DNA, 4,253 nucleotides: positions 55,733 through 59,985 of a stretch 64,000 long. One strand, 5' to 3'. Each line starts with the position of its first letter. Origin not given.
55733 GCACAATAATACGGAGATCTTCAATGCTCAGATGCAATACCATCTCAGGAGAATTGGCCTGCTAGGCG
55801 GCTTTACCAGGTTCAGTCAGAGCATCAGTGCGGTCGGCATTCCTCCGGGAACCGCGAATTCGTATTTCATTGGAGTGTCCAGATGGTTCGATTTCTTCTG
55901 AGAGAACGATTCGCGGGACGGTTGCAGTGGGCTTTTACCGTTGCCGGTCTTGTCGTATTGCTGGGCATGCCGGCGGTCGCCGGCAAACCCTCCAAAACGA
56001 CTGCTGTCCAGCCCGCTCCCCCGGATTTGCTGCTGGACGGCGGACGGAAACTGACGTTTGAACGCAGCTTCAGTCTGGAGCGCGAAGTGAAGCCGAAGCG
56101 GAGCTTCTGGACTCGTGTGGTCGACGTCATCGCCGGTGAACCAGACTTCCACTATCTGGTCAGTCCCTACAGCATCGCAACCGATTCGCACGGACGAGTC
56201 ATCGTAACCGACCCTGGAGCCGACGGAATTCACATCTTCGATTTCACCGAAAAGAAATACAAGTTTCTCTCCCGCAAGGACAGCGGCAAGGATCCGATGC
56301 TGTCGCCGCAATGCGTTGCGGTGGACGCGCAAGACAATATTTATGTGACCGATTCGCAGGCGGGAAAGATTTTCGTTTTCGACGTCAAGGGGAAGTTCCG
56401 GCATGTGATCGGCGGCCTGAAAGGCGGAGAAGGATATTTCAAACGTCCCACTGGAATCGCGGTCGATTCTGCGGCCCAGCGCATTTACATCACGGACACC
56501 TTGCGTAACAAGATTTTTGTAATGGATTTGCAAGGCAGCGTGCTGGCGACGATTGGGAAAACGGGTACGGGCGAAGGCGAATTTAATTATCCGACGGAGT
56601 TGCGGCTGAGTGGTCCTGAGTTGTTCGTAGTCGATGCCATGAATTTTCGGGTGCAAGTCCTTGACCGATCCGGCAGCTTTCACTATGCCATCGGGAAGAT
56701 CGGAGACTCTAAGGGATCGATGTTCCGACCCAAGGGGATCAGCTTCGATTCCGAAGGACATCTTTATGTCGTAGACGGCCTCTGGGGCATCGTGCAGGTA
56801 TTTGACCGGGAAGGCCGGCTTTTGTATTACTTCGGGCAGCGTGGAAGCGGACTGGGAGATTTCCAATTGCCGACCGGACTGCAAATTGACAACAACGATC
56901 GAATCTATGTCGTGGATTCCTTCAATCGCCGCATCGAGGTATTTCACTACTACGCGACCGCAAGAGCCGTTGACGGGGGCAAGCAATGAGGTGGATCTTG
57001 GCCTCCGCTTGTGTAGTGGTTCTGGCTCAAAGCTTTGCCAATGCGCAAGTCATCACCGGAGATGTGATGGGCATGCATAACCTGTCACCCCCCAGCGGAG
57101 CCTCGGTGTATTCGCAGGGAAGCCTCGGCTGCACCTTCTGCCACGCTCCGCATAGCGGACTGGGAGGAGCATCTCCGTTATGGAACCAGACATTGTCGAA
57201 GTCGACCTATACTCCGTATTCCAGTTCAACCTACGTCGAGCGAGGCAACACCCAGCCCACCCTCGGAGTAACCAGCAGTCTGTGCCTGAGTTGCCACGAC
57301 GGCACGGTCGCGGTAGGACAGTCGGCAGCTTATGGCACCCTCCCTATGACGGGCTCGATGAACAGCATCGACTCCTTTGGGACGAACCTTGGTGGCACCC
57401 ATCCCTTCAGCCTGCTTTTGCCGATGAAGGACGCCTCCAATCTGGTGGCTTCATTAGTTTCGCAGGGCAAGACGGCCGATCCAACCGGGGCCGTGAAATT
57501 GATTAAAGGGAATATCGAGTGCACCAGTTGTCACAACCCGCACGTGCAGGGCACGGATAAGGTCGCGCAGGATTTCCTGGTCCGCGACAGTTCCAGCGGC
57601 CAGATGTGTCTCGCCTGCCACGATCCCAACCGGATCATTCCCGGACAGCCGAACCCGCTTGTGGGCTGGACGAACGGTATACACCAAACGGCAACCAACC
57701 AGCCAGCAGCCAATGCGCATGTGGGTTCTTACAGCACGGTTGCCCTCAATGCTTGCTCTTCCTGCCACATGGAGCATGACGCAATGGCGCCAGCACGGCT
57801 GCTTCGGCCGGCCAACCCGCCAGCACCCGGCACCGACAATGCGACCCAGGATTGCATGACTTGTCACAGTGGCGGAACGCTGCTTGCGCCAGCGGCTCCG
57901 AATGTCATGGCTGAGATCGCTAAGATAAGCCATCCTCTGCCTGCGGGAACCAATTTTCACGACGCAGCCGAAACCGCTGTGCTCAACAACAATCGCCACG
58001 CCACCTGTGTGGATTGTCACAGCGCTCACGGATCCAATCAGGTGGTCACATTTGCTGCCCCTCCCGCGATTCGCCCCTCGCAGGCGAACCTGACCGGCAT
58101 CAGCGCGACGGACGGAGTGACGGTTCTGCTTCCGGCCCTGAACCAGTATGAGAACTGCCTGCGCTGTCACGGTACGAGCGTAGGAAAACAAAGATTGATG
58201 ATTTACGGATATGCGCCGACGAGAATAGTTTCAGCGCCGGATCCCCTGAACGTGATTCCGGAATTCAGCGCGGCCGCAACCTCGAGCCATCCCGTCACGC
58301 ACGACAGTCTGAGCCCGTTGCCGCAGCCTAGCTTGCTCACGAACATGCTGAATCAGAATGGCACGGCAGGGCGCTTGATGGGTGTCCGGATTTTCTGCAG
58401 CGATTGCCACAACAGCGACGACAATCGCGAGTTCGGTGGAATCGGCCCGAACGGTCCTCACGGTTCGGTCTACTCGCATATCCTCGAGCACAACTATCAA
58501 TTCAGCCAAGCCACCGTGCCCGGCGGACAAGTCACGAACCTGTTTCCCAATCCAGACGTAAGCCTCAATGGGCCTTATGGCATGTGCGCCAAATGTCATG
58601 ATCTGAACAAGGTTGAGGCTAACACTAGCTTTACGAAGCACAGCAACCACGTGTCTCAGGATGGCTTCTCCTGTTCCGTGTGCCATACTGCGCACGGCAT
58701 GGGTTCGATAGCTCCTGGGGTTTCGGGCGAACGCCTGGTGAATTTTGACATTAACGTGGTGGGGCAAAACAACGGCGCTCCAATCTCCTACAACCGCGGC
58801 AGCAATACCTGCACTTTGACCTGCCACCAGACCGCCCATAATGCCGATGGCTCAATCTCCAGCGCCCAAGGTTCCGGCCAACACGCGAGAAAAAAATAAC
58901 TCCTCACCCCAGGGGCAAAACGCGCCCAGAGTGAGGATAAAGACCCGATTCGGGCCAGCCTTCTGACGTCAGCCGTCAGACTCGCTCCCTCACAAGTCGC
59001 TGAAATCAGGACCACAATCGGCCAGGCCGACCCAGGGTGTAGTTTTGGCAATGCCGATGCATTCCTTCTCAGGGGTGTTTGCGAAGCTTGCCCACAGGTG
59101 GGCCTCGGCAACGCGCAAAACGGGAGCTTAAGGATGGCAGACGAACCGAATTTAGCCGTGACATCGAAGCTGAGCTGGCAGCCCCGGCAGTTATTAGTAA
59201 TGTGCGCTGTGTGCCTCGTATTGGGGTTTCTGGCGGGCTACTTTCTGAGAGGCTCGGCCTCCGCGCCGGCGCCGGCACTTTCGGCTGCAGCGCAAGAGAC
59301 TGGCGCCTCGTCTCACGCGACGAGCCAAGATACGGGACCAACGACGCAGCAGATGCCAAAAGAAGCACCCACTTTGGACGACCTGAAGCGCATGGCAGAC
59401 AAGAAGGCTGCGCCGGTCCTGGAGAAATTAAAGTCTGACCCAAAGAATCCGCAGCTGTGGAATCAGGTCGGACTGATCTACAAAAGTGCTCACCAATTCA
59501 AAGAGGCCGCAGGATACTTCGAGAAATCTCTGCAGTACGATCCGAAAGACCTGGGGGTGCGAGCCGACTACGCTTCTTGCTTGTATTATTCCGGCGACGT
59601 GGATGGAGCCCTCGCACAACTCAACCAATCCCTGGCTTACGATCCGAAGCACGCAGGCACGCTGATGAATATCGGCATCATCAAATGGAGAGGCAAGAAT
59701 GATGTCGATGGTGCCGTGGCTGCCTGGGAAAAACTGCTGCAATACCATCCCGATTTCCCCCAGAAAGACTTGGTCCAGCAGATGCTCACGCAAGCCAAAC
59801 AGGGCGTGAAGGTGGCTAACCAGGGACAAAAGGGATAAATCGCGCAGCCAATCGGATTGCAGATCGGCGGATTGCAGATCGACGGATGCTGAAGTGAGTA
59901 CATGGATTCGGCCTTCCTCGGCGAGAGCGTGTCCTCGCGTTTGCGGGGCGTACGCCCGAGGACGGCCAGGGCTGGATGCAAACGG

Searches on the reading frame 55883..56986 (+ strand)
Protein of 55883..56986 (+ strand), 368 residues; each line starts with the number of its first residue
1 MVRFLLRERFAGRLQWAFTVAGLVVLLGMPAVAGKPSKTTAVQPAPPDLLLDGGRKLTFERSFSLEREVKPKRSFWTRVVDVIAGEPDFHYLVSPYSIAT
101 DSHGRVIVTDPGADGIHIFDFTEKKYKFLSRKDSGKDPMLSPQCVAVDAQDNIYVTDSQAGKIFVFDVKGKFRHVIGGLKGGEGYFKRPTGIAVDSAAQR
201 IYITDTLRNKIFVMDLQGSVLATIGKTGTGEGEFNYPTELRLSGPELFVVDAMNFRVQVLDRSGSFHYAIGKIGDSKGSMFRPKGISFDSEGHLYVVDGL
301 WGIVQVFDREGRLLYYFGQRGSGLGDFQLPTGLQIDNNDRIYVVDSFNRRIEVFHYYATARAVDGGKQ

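Call 7: search_protein_families(library=pfam, proteins=[window:55883-56986:+], max_evalue=0.01)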
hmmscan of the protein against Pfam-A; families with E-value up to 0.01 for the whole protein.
window:55883-56986:+ (368 aa): 9 families
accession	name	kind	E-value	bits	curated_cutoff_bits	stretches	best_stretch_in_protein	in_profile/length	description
PF01436.27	NHL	-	4.8e-24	83.6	20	3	141-166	3-28/28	NHL repeat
PF17170.10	DUF5128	-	8.6e-23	81.4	22.9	3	149-218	52-121/321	6-bladed beta-propeller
PF01731.26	Arylesterase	-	1.5e-11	44.8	21.3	1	186-217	53-84/86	Arylesterase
PF08450.18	SGL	-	3.3e-10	40.4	26.3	0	108-176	150-220/246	SMP-30/Gluconolactonase/LRE-like region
PF06739.17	SBBP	-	1.3e-07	31.9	20.5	0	91-106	11-26/38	Beta-propeller repeat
PF25021.1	TEN_NHL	-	1.7e-06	27.7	27.1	0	277-311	138-170/357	Teneurin NHL domain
PF15869.11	TolB_like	-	0.0017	18.2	29.2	0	91-164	17-90/296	TolB-like 6-blade propeller-like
PF06977.17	SdiA-regulated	-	0.0049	16.5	21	0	277-297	219-239/249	SdiA-regulated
PF10282.15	Lactonase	-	0.0057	16.3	21.7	0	98-243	148-299/344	Lactonase, 7-bladed beta-propeller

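Call 8: search_protein_families(library=ncbifam, proteins=[window:55883-56986:+], max_evalue=0.01)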
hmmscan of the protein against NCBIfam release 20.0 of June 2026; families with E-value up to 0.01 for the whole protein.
window:55883-56986:+ (368 aa): 7 families
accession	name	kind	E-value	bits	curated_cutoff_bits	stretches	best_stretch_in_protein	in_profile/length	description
NF035926.1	scyF_NHL_VPEP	equivalog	1.3e-46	159.5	350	3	269-355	187-274/376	scytonemin biosynthesis PEP-CTERM protein ScyF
NF047780.1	LIC12708_fam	subfamily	5.3e-11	42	150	2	303-358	157-212/391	LIC_12708 family protein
NF033206.1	ScyE_fam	subfamily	7.6e-08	32.2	80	0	284-345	256-319/333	ScyD/ScyE family protein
NF052280.1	7_blade_YncE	equivalog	6.2e-05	21.9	400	1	131-223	118-206/338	7-bladed beta-propeller protein YncE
TIGR02276.1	beta_rpt_yvtn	repeat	0.0007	19.5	27.85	0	153-169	6-22/42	beta-propeller repeat protein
TIGR03866.1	PQQ_ABC_repeats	subfamily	0.0014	17.8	287.3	0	146-222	6-76/310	PQQ-dependent catabolism-associated beta-propeller protein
TIGR02604.1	Piru_Ver_Nterm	subfamily_domain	0.0022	17.4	122.2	0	94-298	185-338/367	PVC-type heme-binding CxxCH protein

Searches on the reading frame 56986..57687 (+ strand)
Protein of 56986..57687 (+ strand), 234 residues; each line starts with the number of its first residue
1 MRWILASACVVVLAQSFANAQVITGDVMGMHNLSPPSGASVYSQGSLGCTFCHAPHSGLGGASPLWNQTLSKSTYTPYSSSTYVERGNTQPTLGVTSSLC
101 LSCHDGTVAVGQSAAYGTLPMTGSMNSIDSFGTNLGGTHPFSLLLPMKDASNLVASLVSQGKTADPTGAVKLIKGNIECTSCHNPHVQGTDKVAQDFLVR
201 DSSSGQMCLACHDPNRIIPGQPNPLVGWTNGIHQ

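Call 86: search_solved_structures(query=window:56986-57687:+, max_evalue=1, show_alignments=2)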
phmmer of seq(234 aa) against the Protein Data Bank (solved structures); distinct sequences matched with E-value up to 1: 2.
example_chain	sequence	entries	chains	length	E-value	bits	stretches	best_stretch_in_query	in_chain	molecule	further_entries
7tfs_A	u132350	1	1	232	6e-12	48.9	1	30-213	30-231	Cytochrome c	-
8rv0_Y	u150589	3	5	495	0.81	12.5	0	173-213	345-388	Octaheme cytochrome c nitrite reductase | Octaheme nitrite c cytochrome c reductase | Octaheme nitrite reductase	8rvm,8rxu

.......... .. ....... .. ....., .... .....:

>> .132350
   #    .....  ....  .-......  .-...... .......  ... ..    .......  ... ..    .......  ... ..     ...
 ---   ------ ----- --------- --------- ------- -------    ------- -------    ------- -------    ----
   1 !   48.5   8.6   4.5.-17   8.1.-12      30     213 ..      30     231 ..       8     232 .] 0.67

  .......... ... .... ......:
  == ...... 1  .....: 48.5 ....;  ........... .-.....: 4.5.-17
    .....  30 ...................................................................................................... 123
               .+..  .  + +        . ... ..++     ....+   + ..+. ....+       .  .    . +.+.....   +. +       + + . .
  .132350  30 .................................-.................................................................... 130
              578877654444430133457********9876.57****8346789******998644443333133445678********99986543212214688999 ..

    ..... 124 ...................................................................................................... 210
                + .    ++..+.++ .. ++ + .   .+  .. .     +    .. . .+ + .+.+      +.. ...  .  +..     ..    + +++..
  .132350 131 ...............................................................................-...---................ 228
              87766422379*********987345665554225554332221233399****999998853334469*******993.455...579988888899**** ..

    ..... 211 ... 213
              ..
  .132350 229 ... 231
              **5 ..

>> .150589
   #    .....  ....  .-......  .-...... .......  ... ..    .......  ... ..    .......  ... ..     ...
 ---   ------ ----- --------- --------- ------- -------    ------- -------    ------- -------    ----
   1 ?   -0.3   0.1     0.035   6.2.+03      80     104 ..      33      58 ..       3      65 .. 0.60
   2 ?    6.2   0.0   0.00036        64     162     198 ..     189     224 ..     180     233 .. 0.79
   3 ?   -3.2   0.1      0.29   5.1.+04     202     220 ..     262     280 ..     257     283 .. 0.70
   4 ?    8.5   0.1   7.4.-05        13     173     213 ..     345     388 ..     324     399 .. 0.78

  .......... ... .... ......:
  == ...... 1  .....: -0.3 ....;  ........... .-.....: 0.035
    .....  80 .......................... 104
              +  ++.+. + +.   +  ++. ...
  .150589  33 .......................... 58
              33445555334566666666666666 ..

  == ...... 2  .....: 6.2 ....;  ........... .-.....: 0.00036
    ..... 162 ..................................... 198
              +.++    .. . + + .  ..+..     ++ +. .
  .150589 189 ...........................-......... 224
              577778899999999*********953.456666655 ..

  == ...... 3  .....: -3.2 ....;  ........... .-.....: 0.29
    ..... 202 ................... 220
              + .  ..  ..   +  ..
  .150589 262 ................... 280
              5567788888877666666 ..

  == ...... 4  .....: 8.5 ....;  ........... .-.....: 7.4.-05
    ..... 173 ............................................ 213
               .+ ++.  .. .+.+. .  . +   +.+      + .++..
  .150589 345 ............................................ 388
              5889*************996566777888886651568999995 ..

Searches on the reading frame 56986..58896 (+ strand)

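Call 7: search_protein_families(library=pfam, proteins=[window:56986-58896:+], max_evalue=0.01)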
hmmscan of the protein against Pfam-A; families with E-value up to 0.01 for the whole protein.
window:56986-58896:+ (637 aa): 6 families
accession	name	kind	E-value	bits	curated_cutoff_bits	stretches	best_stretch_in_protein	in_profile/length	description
PF09699.15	Paired_CXXCH_1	-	8.4e-15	54.6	20.6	1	178-215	8-39/41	Doubled CXXCH motif (Paired_CXXCH_1)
PF14522.11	Cytochrome_C7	-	2.1e-13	50.3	24.8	1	175-215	12-51/67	Cytochrome c7 and related cytochrome c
PF14537.11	Cytochrom_c3_2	-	4.6e-12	46.7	25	1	533-571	28-68/79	Cytochrome c3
PF22678.1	Cytochrom_c_NrfB-like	-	0.00025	21.9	27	0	528-572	30-70/89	Cytochrome c-type protein NrfB-like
PF03264.19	Cytochrom_NNT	-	0.00033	20.9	24.1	0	177-213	126-165/174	NapC/NirT cytochrome c family, N-terminal region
PF02085.21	Cytochrom_CIII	-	0.0016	19.2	22.9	0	532-570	47-85/101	Class III cytochrome C family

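Call 8: search_protein_families(library=ncbifam, proteins=[window:56986-58896:+], max_evalue=0.01)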
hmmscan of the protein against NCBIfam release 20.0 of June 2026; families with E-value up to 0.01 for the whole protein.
window:56986-58896:+ (637 aa): 3 families
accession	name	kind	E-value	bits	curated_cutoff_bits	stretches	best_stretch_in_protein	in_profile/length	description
TIGR03508.1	decahem_SO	subfamily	4.5e-08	32.9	192.2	1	172-214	139-176/258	DmsE family decaheme c-type cytochrome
TIGR01905.1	paired_CXXCH_1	subfamily_domain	3.3e-07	30.1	25.2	1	178-213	8-37/41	doubled CXXCH domain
TIGR03153.1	cytochr_NrfH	equivalog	1.1e-05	25.6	134.2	1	336-400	50-114/138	cytochrome c nitrite reductase small subunit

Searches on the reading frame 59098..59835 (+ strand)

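Call 7: search_protein_families(library=pfam, proteins=[window:59098-59835:+], max_evalue=0.01)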
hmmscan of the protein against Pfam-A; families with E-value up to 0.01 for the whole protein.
window:59098-59835:+ (246 aa): 16 families
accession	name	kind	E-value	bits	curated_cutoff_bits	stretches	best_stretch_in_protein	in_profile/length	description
PF07719.23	TPR_2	-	5.5e-14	51.5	27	1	119-151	2-34/34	Tetratricopeptide repeat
PF14559.12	TPR_19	-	6.3e-13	49.3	25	1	131-185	4-58/68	Tetratricopeptide repeat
PF23914.1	TPR_CcmH_CycH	-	1.3e-11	45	42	1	109-218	41-152/158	Cytochrome c-type biogenesis protein H TPR domain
PF13414.12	TPR_11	-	1.1e-09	38.2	26.8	1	162-197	4-39/42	TPR repeat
PF13371.12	TPR_9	-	3.8e-09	36.9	35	1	127-184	4-61/73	Tetratricopeptide repeat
PF00515.34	TPR_1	-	1.1e-08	35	27.8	1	119-151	2-34/34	Tetratricopeptide repeat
PF13431.12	TPR_17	-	5.6e-08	32.9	24.4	0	111-137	6-32/34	Tetratricopeptide repeat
PF12895.13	ANAPC3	-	2.8e-07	31.1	27.2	2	102-176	6-80/82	Anaphase-promoting complex, cyclosome, subunit 3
PF13432.12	TPR_16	-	6.7e-06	26.9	32.7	1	162-211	7-54/65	Tetratricopeptide repeat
PF13174.12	TPR_6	-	8.5e-06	26.5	26.3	0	189-219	3-32/33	Tetratricopeptide repeat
PF13181.12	TPR_8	-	1.1e-05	25.6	25.7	1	119-151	2-34/34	Tetratricopeptide repeat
PF13428.12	TPR_14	-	4.8e-05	24.1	23.5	0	118-159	1-42/44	Tetratricopeptide repeat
PF13424.12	TPR_12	-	9.5e-05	23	30.1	1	119-181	4-74/77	Tetratricopeptide repeat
PF14561.12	TPR_20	-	0.00071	20.3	25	0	142-184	12-54/90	Tetratricopeptide repeat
PF20308.4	TPR-S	-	0.00077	20.4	27.6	0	133-180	1-46/102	Tetratricopeptide Repeats-Sensor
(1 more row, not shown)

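Call 8: search_protein_families(library=ncbifam, proteins=[window:59098-59835:+], max_evalue=0.01)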
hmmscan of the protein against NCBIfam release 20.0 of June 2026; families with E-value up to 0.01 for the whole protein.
window:59098-59835:+ (246 aa): 14 families
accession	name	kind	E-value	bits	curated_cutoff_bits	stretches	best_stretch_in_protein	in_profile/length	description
TIGR02917.1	PEP_TPR_lipo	equivalog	4.9e-12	44.6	312.2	1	96-242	442-592/899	XrtA/PEP-CTERM system TPR-repeat protein PrsT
TIGR02521.1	type_IV_pilW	equivalog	1e-11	44.8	154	1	103-226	49-174/234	type IV pilus biogenesis/stability protein PilW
NF033762.1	social_mot_Tgl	equivalog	1.6e-06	27.7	225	1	164-230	43-111/252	social motility TPR repeat lipoprotein Tgl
NF033758.1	gliding_GltE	equivalog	2.1e-06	27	225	1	108-230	212-333/411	adventurous gliding motility TPR repeat lipoprotein GltE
NF040959.1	MamA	equivalog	6.6e-06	25.7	200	0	102-152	122-173/204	magnetosome protein MamA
TIGR03939.1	PGA_TPR_OMP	equivalog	1.8e-05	23.1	366.65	1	100-231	68-196/800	poly-beta-1,6 N-acetyl-D-glucosamine export porin PgaA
NF009037.0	PRK12370.1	equivalog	3.4e-05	22.4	589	1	105-231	325-451/553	HilA/EilA family virulence transcriptional regulator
NF008391.2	PRK11189.1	equivalog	0.00026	20.6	250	1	110-183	91-164/297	lipoprotein NlpI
TIGR00540.1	TPR_hemY_coli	hypoth_equivalog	0.00065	18.6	142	1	109-155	317-362/385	heme biosynthesis-associated TPR protein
NF002725.1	PRK02603.1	equivalog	0.00081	19.4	143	1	120-200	37-121/173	photosystem I assembly protein Ycf3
NF007692.0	PRK10370.1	equivalog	0.0038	16.9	306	1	100-227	63-193/206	heme lyase NrfEFG subunit NrfG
NF047371.1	FlcA_CTERM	equivalog_domain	0.0055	15.2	300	1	110-214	430-534/646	periplasmic flagellar collar protein FlcA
NF052435.1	BamI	equivalog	0.0087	15.9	180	0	31-125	4-93/226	biofilm-associated metzincin protease inhibitor BamI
NF033920.0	C39_PA2778_fam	equivalog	0.0094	15.4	150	0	78-182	148-254/255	PA2778 family cysteine peptidase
